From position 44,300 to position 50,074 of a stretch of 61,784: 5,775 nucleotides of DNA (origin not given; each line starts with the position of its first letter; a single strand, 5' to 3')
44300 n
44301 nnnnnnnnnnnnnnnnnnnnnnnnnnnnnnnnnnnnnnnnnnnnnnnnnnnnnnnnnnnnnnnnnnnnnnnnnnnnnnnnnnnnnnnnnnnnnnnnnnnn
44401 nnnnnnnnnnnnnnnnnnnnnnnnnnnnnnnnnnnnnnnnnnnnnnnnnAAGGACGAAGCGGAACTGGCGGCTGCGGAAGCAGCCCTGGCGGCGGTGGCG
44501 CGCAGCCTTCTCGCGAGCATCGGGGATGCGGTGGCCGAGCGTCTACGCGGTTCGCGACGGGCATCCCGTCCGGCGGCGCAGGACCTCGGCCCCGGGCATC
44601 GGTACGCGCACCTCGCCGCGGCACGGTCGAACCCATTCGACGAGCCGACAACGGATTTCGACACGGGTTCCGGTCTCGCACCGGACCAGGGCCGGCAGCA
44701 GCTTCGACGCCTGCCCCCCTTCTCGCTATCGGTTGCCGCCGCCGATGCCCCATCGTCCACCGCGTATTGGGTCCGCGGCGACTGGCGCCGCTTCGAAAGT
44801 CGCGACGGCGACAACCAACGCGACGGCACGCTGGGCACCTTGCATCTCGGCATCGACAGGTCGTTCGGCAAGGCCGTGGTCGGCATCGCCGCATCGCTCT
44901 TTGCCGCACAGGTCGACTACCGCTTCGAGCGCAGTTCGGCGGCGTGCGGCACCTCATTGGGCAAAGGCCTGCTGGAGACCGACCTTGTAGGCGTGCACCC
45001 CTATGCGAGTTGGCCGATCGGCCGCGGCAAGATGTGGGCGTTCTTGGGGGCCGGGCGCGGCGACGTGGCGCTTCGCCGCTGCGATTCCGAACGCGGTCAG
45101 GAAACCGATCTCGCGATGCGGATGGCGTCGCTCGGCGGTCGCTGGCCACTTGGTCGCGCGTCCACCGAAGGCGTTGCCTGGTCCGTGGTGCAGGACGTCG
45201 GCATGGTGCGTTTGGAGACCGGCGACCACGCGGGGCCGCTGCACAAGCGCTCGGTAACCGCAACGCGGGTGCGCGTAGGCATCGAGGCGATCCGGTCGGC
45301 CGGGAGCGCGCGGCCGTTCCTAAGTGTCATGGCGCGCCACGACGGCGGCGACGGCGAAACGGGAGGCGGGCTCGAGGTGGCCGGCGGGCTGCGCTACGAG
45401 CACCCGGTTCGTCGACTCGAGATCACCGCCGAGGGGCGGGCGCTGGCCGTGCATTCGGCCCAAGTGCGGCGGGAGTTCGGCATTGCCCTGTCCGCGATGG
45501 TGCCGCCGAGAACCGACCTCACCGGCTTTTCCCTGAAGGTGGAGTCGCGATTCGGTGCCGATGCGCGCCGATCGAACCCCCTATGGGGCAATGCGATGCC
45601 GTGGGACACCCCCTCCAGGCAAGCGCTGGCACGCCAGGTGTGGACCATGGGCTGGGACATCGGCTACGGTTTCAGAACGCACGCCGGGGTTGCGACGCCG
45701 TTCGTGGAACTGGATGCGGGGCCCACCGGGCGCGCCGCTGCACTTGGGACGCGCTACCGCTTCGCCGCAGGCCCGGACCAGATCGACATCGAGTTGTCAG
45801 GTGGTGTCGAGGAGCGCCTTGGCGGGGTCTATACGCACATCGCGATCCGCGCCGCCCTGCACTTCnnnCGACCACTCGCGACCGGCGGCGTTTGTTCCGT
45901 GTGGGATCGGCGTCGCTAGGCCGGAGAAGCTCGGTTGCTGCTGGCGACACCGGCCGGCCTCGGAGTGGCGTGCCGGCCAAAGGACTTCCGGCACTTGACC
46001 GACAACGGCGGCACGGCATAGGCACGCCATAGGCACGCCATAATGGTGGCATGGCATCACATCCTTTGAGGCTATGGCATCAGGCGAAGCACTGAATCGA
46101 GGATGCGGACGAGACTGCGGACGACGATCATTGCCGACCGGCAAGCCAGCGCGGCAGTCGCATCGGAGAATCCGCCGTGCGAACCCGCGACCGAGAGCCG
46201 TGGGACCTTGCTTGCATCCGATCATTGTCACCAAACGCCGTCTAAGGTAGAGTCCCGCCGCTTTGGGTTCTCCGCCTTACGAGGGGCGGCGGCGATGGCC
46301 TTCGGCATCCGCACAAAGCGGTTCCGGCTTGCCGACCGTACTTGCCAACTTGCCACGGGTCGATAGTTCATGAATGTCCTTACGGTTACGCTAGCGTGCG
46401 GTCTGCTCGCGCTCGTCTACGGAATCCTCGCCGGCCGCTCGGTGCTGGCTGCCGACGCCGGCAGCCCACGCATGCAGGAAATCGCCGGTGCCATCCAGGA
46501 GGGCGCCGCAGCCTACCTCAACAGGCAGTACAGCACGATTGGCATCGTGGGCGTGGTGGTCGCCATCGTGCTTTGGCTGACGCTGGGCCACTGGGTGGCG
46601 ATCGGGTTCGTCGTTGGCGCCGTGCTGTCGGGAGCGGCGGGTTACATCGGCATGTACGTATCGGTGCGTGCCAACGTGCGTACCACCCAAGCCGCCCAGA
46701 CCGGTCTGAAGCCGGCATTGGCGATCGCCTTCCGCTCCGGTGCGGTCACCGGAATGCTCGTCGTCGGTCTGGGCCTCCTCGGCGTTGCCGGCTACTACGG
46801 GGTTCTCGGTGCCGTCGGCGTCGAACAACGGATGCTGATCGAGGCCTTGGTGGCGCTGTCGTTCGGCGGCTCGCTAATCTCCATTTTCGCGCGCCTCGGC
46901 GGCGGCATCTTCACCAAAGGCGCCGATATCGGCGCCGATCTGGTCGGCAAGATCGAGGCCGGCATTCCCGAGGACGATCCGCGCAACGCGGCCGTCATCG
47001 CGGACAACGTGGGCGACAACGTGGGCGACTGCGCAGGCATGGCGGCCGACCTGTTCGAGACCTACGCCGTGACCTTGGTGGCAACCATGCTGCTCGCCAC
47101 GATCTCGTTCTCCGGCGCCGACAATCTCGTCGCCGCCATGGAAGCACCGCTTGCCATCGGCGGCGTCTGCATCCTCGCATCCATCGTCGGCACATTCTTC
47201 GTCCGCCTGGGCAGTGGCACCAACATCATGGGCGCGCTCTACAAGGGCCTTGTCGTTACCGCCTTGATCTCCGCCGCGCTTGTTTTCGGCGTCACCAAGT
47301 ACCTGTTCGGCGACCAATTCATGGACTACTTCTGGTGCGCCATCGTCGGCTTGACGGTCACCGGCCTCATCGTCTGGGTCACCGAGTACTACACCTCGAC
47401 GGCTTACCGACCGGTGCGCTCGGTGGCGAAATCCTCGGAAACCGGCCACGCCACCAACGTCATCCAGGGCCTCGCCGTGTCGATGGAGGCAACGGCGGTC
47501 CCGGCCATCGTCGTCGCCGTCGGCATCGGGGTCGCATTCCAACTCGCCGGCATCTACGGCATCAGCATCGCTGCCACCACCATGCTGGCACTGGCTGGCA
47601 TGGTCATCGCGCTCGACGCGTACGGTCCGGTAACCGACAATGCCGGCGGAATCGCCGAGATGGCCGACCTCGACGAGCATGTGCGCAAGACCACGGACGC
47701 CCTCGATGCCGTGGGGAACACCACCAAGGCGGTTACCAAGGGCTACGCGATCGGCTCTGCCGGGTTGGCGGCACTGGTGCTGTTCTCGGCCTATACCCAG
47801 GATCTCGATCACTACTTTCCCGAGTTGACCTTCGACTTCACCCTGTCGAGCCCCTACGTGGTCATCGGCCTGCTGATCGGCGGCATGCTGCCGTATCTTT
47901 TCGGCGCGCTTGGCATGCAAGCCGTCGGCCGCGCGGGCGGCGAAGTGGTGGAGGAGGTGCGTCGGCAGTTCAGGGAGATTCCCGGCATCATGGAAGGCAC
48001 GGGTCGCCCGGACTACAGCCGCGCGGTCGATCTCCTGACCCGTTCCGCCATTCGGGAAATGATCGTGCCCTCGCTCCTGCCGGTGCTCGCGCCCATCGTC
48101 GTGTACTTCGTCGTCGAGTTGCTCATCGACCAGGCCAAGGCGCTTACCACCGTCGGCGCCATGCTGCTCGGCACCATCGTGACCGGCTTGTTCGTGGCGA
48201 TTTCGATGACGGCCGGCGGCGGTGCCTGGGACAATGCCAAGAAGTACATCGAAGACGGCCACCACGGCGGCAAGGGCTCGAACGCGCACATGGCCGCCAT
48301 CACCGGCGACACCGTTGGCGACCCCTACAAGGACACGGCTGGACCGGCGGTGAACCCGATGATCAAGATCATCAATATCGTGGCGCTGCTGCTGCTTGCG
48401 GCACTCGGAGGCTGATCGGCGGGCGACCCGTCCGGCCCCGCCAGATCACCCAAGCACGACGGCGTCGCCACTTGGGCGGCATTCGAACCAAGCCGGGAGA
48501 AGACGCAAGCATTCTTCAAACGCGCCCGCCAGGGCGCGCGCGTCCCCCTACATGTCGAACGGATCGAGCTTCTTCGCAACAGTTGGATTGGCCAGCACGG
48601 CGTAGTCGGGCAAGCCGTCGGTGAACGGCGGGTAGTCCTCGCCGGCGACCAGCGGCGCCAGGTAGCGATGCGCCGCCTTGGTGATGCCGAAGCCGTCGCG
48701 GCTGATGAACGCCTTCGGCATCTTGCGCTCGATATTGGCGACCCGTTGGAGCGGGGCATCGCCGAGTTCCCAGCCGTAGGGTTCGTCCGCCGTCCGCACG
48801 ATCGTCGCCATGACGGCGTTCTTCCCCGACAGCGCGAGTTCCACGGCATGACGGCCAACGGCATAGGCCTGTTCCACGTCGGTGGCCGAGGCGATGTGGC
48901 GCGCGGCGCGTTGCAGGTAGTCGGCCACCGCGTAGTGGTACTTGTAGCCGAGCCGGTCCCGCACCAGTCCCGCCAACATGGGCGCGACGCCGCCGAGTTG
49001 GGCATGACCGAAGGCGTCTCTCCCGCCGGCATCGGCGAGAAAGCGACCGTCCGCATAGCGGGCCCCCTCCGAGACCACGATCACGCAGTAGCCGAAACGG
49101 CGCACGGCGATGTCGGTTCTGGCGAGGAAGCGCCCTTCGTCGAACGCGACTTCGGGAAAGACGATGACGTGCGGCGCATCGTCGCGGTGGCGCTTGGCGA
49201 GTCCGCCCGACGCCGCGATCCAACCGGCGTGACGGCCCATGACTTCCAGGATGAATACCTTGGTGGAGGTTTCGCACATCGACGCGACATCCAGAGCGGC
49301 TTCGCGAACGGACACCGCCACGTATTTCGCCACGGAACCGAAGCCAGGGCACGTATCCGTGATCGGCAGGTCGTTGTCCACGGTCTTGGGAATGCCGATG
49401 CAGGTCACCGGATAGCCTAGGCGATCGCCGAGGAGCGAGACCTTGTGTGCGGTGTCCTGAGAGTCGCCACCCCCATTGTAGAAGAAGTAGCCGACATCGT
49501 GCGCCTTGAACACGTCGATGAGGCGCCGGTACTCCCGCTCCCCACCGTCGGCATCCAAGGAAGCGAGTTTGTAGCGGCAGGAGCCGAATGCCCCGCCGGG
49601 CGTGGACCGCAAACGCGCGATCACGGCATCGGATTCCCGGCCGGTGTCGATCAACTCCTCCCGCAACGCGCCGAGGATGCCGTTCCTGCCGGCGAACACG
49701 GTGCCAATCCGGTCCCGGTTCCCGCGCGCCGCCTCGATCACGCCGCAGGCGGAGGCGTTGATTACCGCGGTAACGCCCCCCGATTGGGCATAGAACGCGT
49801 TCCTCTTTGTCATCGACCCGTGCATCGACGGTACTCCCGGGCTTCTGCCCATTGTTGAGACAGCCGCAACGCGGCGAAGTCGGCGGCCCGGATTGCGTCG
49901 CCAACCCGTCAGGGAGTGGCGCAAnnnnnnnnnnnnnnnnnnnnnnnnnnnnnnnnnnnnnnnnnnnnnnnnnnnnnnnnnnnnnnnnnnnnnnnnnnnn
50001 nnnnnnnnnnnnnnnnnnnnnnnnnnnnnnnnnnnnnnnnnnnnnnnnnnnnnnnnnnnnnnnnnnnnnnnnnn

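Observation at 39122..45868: Giant Calx-beta-repeat protein with a C-terminal autotransporter-like barrel, an unusual passenger architecture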

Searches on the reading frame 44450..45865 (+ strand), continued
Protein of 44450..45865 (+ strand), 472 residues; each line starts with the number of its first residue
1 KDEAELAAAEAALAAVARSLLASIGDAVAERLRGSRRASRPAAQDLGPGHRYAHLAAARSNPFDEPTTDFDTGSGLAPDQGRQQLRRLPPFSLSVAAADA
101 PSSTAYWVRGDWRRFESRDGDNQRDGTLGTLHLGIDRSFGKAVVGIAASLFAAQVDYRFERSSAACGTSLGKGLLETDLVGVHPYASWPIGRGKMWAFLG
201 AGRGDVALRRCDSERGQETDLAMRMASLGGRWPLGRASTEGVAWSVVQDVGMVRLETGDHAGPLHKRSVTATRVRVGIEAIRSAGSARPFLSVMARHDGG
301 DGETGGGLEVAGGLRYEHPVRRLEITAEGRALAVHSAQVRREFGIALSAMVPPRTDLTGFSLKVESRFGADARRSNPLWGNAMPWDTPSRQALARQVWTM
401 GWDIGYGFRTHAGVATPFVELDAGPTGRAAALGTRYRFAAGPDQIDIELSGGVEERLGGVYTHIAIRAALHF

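Call 91: find_encoding_contigs(protein=P0173, flank=6000, max_places=2)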
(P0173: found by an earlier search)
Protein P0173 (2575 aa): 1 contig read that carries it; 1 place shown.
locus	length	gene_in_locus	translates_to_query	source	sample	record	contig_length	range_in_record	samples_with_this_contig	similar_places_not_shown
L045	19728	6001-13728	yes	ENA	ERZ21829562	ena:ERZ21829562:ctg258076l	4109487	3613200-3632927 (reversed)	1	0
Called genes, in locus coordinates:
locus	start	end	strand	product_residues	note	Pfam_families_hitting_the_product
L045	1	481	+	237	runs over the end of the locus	-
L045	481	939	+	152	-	PF04314:LpqE-like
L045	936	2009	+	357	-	PF10095:DUF2333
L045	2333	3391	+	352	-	PF03601:Cons_hypoth698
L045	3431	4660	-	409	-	PF07690:MFS_1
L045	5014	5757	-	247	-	-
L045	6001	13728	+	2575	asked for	PF03160:Calx-beta (weak), PF16132:DUF4843 (faint), PF03160:Calx-beta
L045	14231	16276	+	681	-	PF03030:H_PPase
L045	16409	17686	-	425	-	PF00365:PFK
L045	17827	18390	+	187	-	-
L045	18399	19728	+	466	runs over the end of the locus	PF01225:Mur_ligase, PF08245:Mur_ligase_M, PF02875:Mur_ligase_C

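Call 93: search_protein_families(library=ncbifam, proteins=[window:44450-45865:+, P0009, P0014, L025:9716-11095:+], max_evalue=1)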
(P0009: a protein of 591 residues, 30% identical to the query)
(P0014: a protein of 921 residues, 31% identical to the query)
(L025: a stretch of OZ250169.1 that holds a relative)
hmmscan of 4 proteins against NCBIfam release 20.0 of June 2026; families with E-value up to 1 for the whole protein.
window:44450-45865:+ (472 aa): 0 families

P0009 (591 aa): 3 families
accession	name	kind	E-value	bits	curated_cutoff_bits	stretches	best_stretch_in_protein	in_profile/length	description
TIGR01414.1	autotrans_barl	domain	8.7e-05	21.7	16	2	222-292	160-236/432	autotransporter outer membrane beta-barrel domain-containing protein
TIGR02900.1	spore_V_B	equivalog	0.11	11.2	372.3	1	136-175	285-326/488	stage V sporulation protein B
NF012211.1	tand_rpt_95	domain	0.33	10.9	90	0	105-131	59-85/98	tandem-95 repeat protein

P0014 (921 aa): 3 families
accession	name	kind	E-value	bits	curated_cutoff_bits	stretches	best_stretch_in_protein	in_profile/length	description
TIGR01414.1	autotrans_barl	domain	0.00052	19.2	16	1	701-754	317-370/432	autotransporter outer membrane beta-barrel domain-containing protein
NF012211.1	tand_rpt_95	domain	0.015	15.2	90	0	429-456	60-85/98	tandem-95 repeat protein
NF012005.0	PRK15461.1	equivalog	0.028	13.6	348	0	210-244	188-222/298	sulfolactaldehyde 3-reductase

L025:9716-11095:+ (460 aa): 0 families

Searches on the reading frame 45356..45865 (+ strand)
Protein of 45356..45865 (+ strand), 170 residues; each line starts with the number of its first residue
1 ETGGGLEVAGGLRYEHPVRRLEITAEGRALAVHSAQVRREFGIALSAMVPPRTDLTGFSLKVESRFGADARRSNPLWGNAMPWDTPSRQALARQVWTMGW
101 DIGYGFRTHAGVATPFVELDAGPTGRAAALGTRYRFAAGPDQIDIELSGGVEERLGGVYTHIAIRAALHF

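Call 61: search_protein_families(library=pfam, proteins=[window:45356-45865:+], max_evalue=10)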
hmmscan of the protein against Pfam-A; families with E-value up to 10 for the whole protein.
seq(170 aa): 0 families

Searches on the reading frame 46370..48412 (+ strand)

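Call 14: search_protein_families(library=pfam, proteins=[window:46370-48412:+], max_evalue=0.001)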
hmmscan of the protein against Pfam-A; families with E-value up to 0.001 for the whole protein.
window:46370-48412:+ (681 aa): 1 family
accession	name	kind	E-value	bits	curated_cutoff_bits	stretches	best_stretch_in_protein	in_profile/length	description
PF03030.21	H_PPase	-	6.3e-267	887.9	29.7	1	12-675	1-645/645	Inorganic H+ pyrophosphatase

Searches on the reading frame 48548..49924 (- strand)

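Call 14: search_protein_families(library=pfam, proteins=[window:48548-49924:-], max_evalue=0.001)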
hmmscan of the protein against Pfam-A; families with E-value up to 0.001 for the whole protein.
window:48548-49924:- (458 aa): 1 family
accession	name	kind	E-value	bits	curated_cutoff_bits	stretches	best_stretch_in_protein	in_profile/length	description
PF00365.25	PFK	-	1.3e-43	149.8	30.9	1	46-363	5-276/277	Phosphofructokinase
